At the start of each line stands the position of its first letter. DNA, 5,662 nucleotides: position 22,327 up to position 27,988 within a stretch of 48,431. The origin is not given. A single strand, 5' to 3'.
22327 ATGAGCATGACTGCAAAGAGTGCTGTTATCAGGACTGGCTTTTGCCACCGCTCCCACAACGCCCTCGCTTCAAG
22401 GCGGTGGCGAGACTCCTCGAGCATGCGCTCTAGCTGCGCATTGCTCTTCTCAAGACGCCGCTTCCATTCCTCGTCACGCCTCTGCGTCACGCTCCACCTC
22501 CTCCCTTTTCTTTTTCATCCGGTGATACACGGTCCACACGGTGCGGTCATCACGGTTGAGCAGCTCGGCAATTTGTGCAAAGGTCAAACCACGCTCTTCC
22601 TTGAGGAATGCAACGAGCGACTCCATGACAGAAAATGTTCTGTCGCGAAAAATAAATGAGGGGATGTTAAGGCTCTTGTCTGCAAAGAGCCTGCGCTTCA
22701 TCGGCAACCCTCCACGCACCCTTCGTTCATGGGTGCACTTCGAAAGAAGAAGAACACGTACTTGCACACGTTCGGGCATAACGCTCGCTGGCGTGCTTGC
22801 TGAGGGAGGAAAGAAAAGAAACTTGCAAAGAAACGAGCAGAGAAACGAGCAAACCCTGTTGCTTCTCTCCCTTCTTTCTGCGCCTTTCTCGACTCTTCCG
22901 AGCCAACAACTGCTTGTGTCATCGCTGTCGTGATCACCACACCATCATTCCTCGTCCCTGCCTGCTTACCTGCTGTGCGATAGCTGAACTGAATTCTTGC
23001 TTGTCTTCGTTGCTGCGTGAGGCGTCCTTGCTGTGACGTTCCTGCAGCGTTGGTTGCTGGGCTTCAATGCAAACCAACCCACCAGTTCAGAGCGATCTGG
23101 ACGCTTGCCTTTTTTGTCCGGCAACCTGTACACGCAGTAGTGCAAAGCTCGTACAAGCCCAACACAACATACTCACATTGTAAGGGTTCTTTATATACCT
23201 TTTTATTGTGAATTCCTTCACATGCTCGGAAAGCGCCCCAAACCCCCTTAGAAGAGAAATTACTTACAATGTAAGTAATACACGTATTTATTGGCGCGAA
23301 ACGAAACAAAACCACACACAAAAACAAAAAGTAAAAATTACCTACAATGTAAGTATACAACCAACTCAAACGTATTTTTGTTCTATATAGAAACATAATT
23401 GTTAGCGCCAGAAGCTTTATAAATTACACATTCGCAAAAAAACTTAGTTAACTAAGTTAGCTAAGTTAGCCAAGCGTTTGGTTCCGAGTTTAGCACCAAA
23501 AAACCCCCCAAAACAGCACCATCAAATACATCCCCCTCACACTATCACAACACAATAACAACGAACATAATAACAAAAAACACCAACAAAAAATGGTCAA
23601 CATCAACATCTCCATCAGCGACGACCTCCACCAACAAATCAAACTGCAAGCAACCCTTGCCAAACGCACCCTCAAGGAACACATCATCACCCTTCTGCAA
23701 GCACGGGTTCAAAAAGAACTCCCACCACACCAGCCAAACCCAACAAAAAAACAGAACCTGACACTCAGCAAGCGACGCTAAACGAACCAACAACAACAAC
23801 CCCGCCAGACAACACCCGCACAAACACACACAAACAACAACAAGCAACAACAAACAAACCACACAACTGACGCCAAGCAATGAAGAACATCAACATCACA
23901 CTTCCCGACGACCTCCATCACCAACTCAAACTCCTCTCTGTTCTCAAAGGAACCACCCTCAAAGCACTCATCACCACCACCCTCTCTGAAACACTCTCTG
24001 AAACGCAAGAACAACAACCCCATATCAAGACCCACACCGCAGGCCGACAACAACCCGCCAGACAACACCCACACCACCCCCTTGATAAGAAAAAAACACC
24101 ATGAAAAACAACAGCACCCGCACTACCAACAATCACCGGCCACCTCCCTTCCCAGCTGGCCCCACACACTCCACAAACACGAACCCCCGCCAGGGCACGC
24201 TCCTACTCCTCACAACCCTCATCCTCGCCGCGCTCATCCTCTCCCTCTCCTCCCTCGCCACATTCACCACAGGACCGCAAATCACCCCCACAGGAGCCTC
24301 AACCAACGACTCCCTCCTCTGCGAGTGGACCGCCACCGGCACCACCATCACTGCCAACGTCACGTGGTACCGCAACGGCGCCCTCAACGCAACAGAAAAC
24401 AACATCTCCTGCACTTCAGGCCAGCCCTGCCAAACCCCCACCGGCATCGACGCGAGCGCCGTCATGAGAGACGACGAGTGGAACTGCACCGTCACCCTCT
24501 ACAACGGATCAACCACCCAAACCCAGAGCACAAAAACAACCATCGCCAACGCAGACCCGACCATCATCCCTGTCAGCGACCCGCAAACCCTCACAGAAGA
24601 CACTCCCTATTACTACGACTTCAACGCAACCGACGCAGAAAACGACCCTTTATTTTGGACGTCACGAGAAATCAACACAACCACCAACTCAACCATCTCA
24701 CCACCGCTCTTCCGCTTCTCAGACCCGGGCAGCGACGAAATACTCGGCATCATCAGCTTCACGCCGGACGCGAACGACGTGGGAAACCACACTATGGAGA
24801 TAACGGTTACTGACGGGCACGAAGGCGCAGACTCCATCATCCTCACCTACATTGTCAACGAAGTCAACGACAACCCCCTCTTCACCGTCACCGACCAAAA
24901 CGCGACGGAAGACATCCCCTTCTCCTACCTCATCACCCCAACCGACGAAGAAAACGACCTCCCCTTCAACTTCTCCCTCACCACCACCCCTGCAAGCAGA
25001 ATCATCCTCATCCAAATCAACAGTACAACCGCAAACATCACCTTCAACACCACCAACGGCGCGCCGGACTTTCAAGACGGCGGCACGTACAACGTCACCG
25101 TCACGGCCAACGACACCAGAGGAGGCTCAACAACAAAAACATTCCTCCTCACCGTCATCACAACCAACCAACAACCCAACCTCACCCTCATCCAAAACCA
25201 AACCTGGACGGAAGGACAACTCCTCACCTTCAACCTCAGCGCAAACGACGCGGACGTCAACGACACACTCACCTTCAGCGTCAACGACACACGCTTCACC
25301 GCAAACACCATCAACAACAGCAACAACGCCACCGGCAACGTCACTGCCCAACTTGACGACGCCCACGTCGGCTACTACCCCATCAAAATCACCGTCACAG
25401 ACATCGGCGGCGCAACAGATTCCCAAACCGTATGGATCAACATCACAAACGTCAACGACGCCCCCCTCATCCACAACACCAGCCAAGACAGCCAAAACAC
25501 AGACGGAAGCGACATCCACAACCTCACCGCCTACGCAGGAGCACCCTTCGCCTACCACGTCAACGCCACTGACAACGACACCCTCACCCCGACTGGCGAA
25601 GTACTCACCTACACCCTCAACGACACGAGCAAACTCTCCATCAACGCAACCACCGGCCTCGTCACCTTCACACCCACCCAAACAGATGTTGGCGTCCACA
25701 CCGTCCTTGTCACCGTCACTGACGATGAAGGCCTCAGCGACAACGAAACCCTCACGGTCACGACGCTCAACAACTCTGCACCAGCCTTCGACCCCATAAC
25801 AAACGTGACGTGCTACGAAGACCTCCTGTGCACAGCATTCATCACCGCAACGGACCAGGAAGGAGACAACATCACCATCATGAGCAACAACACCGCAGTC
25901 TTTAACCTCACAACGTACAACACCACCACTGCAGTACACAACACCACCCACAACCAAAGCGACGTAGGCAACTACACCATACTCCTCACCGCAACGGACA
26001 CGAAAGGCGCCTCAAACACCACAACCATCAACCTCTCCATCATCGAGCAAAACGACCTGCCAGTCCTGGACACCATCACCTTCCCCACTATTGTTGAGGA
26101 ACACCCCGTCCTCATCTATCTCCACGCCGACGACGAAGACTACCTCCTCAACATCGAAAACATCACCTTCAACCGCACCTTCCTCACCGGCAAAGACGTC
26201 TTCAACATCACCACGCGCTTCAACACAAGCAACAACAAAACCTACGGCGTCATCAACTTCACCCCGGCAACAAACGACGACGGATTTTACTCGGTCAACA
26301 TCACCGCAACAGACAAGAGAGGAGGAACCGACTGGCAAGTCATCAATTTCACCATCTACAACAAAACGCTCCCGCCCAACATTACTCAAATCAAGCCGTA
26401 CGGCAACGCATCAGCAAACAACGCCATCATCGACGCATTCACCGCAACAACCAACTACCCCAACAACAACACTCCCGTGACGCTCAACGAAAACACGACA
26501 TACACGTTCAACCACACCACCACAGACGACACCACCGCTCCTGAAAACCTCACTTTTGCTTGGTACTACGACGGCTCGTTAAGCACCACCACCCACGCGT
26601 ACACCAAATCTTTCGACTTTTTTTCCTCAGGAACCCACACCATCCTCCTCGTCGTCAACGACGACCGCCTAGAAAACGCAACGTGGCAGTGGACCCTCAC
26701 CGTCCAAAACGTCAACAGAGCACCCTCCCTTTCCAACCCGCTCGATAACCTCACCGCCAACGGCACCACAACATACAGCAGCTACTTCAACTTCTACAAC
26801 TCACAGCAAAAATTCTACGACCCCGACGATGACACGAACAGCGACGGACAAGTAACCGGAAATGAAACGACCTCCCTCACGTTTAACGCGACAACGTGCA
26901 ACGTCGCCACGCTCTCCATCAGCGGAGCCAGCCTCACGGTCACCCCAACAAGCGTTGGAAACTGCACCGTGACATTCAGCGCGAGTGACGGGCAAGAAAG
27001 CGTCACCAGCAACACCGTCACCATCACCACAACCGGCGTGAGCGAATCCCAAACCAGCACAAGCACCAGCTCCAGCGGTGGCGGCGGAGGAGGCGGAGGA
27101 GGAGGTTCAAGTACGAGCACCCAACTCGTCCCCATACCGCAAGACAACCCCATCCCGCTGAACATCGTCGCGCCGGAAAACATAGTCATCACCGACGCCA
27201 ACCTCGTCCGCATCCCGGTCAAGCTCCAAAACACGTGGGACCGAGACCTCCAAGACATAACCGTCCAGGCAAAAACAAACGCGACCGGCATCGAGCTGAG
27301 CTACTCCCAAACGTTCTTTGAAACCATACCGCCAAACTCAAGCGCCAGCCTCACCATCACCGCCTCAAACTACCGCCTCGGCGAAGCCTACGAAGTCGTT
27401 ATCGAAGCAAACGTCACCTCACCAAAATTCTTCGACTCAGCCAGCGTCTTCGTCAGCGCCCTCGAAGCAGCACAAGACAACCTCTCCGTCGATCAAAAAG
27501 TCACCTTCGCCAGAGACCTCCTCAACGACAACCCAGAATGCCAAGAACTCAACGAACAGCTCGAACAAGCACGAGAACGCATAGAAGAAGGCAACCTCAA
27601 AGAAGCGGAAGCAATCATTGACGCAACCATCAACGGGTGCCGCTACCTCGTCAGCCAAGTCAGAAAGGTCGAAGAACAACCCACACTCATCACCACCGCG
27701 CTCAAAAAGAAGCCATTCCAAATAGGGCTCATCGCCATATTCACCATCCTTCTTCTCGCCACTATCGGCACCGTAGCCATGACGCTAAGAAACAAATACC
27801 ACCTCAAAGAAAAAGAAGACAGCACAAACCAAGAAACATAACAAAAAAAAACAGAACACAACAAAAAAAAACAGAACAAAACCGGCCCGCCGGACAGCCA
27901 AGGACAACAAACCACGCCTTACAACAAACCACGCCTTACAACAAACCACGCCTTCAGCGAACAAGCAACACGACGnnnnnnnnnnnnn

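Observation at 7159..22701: Six-gene surface locus that reads like an undescribed subunit / tip-adhesin fibre system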

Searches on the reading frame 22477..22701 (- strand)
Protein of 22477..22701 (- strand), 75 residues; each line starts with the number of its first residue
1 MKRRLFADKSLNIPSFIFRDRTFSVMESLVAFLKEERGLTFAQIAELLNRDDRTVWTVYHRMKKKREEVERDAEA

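Call 87: search_protein_families(library=pfam, proteins=[window:22477-22701:-], max_evalue=0.1)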
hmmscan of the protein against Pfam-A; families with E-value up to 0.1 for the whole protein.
window:22477-22701:- (75 aa): 9 families
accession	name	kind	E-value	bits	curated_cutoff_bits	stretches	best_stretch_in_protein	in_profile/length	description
PF13384.12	HTH_23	-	2.6e-05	24.3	24.6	1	33-67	13-46/50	Homeodomain-like domain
PF08281.18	Sigma70_r4_2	-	0.00033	20.7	25.7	1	34-65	22-53/54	Sigma-70, region 4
PF08279.18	HTH_11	-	0.0012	19.1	25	1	27-64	3-41/55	HTH domain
PF13542.12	HTH_Tnp_ISL3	-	0.016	15.1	27.4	1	38-61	27-49/51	Helix-turn-helix domain of transposase family ISL3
PF13936.12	HTH_38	-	0.029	14.5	27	1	36-55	18-37/44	Helix-turn-helix domain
PF13560.12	HTH_31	-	0.042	14.6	27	1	33-57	9-33/64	Helix-turn-helix domain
PF12840.13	HTH_20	-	0.053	13.9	27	1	29-64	9-41/51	Helix-turn-helix domain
PF11994.14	DUF3489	-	0.063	13.8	29.5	1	25-70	8-53/68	Protein of unknown function (DUF3489)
PF13412.12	HTH_24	-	0.085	12.9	21.9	0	32-58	11-37/48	Winged helix-turn-helix DNA-binding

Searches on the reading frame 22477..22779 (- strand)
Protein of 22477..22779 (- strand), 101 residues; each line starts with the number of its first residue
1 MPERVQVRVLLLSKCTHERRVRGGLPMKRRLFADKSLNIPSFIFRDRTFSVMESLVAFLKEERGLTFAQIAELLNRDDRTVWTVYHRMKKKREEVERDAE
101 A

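Call 9: search_protein_families(library=pfam, proteins=[window:22477-22779:-], max_evalue=0.1)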
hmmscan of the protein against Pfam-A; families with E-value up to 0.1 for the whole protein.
window:22477-22779:- (101 aa): 7 families
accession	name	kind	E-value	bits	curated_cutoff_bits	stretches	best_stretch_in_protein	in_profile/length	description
PF13384.12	HTH_23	-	3.5e-05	23.9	24.6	1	59-93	13-46/50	Homeodomain-like domain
PF08281.18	Sigma70_r4_2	-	0.00051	20.1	25.7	1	60-91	22-53/54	Sigma-70, region 4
PF08279.18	HTH_11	-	0.0023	18.2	25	1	53-89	3-40/55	HTH domain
PF13542.12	HTH_Tnp_ISL3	-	0.025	14.5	27.4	1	64-87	27-49/51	Helix-turn-helix domain of transposase family ISL3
PF13936.12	HTH_38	-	0.036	14.2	27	1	62-81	18-37/44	Helix-turn-helix domain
PF13560.12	HTH_31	-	0.065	14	27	0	59-83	9-33/64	Helix-turn-helix domain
PF12840.13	HTH_20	-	0.092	13.2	27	0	55-90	9-41/51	Helix-turn-helix domain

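Call 13: search_protein_families(library=ncbifam, proteins=[window:22477-22779:-], max_evalue=0.1)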
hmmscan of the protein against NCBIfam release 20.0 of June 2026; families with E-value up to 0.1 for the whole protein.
window:22477-22779:- (101 aa): 1 family
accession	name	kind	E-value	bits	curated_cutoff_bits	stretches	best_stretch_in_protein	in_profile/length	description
NF005385.0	PRK06930.1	subfamily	0.0039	16.9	136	1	52-93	118-159/170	positive control sigma-like factor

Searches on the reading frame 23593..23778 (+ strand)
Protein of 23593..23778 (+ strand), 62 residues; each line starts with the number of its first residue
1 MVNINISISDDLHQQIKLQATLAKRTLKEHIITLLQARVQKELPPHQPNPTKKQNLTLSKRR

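Call 87: search_protein_families(library=pfam, proteins=[window:23593-23778:+], max_evalue=0.1)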
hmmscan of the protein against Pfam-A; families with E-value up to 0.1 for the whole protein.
window:23593-23778:+ (62 aa): 2 families
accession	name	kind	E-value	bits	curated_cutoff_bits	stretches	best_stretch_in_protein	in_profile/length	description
PF09386.16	ParD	-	0.0082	17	27.3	1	1-35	1-35/80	Antitoxin ParD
PF22513.2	FitA-like_RHH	-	0.044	14.2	27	1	8-39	8-39/39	Antitoxin FitA-like, ribbon-helix-helix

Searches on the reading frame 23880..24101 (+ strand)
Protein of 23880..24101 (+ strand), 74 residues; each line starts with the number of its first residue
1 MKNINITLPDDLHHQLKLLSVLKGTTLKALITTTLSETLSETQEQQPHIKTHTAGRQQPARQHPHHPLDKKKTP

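Call 87: search_protein_families(library=pfam, proteins=[window:23880-24101:+], max_evalue=0.1)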
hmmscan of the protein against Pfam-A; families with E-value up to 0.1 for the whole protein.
window:23880-24101:+ (74 aa): 4 families
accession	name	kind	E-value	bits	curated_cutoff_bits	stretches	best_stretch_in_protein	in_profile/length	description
PF07878.17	RHH_5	-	0.029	14.5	26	1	4-18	4-18/43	CopG-like RHH_1 or ribbon-helix-helix domain, RHH_5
PF00668.25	Condensation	-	0.033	13.3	30.6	1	2-60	226-285/456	Condensation domain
PF09386.16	ParD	-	0.053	14.4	27.3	1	1-46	1-46/80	Antitoxin ParD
PF25734.1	RelB_like_antitoxin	-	0.082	13.2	27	0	22-44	4-26/43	Putative antitoxin family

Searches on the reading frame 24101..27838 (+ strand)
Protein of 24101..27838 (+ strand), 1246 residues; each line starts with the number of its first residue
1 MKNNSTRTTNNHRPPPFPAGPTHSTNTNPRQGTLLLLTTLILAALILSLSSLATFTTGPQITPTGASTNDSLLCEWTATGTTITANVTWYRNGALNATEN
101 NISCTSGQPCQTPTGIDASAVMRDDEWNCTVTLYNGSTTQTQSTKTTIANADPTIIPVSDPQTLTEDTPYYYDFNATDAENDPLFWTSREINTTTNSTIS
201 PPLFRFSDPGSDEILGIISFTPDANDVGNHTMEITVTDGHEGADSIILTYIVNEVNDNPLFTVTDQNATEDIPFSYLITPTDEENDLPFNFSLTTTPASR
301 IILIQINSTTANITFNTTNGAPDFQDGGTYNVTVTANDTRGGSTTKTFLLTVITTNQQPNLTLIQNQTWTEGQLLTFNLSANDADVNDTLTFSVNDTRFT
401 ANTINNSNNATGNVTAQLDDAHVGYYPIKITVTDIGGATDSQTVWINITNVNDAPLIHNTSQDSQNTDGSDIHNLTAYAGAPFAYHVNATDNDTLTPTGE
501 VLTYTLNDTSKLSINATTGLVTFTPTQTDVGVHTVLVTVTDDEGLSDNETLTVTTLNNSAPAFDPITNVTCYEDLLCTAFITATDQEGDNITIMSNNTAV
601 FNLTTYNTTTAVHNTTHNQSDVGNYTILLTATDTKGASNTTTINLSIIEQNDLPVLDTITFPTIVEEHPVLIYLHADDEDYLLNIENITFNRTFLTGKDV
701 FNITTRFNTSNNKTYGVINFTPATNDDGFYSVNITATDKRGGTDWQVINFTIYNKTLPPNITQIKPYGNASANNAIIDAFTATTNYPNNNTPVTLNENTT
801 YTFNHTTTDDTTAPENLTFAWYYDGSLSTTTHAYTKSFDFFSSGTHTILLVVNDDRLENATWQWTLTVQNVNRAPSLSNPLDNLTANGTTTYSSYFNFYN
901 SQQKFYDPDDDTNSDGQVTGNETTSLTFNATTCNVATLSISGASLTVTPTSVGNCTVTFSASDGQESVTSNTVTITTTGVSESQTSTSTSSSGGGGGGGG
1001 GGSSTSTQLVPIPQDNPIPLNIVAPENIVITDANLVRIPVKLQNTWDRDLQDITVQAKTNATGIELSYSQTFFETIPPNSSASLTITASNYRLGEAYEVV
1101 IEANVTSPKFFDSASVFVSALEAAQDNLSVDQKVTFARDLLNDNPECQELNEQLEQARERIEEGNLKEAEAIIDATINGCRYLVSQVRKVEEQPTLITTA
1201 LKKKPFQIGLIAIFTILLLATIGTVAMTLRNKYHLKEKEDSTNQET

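Call 66: search_protein_families(library=pfam, proteins=[window:24101-27838:+], max_evalue=0.01)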
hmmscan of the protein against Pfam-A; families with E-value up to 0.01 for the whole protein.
window:24101-27838:+ (1246 aa): 7 families
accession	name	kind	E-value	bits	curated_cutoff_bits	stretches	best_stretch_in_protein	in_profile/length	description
PF17963.7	Big_9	-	1.1e-20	74.8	23.6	4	156-246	6-84/89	Bacterial Ig domain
PF05345.18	He_PIG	-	1.6e-08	35.3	24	2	472-554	8-94/96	Putative Ig domain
PF00801.26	PKD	-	2.3e-06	28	23.5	0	324-349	53-78/80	PKD domain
PF18911.6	PKD_4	-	2.9e-06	27.7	27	0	608-644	45-82/85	PKD domain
PF15418.12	DUF4625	-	8.4e-05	23.3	27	0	611-647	94-130/131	Domain of unknown function (DUF4625)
PF08329.16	ChitinaseA_N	-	0.00096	19.3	21.2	0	307-355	63-110/133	Chitinase A, N-terminal domain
PF24908.1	Ig_SIBA-E_2nd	-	0.0082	16.7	27.8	1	484-544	17-77/117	Integrin beta-like protein A-E, second Ig-like domain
